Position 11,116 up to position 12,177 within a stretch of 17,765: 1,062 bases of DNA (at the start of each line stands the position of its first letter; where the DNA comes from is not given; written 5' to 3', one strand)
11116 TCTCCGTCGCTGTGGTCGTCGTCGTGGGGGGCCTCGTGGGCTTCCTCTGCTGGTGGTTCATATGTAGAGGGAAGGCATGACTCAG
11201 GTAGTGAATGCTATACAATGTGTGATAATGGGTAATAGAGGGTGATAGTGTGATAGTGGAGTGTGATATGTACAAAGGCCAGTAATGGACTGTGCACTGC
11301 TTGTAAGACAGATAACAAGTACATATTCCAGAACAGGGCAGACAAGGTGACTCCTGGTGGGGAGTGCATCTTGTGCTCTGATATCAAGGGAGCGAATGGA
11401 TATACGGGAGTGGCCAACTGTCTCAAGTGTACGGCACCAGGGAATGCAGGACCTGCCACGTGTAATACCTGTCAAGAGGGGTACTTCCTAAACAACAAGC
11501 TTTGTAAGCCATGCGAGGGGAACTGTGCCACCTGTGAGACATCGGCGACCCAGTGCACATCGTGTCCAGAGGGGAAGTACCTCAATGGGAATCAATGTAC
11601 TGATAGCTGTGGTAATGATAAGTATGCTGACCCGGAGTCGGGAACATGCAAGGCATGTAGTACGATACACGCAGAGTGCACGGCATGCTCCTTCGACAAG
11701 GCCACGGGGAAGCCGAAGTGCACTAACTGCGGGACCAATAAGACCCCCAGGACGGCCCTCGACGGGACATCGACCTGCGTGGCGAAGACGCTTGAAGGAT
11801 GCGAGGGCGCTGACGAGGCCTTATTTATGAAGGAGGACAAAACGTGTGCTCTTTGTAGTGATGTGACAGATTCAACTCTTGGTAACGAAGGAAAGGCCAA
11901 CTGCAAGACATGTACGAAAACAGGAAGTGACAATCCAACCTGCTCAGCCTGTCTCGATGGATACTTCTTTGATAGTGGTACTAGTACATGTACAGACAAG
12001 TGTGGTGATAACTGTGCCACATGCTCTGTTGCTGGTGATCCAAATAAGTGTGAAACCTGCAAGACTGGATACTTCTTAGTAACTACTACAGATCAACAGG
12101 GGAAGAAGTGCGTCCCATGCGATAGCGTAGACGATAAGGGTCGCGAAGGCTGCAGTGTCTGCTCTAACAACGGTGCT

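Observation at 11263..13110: Unit 7 is a clean D/A chimera with the crossover inside a shared 8-mer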

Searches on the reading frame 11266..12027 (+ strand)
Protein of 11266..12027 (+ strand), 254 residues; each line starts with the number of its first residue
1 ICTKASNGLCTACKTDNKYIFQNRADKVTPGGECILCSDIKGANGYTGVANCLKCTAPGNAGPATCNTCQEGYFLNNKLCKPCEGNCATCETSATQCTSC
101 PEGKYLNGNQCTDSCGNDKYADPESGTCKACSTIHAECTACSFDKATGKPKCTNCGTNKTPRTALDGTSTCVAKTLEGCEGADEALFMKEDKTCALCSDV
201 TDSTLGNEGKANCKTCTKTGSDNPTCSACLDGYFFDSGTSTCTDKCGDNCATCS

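Call 22: find_homologous_proteins(query=window:11266-12027:+, max_evalue=1e-10)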
Query seq(254 aa) (254 aa): 47 proteins with E <= 1e-10 among 187 candidates.
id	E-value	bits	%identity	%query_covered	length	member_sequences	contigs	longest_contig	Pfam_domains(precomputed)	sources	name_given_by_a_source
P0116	1.3e-80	289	60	100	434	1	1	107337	PF03302.19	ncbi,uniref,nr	ncbi:Variant-specific surface protein [Giardia duodenalis]|uniref:Variant-specific surface protein n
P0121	1.5e-74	269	60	100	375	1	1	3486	PF03302.19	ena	-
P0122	7.6e-72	260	58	100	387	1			PF03302.19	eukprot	eukprot:XP_001705183.1 VSP [Giardia lamblia ATCC 50803]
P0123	4.6e-68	248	56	100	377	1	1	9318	PF03302.19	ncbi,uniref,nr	ncbi:Variant-specific surface protein [Giardia duodenalis]|uniref:Variant-specific surface protein n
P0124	3.3e-65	238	58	98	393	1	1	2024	-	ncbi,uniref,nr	ncbi:Hypothetical protein GSB_155179 [Giardia duodenalis]|uniref:EGF-like domain-containing protein 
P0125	4.2e-64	235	52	100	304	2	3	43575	PF03302.19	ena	-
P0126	4.6e-61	225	54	100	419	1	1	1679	PF03302.19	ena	-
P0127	2.2e-57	213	51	100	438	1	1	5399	PF03302.19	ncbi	ncbi:Variant-specific surface protein, partial [Giardia duodenalis]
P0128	5.7e-57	211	53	100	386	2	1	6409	PF03302.19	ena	-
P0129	5.9e-55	205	53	100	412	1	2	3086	PF03302.19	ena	-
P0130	1.9e-53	200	51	100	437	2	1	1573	PF03302.19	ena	-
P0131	2.8e-53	199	54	81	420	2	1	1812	PF03302.19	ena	-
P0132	7.5e-53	198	51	100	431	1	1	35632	PF03302.19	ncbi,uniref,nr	ncbi:Variant-specific surface protein [Giardia duodenalis]|uniref:Variant-specific surface protein n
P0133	3.9e-52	196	57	81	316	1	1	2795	PF03302.19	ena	-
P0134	1.1e-49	187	50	89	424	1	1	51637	PF03302.19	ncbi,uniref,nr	ncbi:hypothetical protein QR46_2530 [Giardia duodenalis assemblage B]|uniref:EGF-like domain-contain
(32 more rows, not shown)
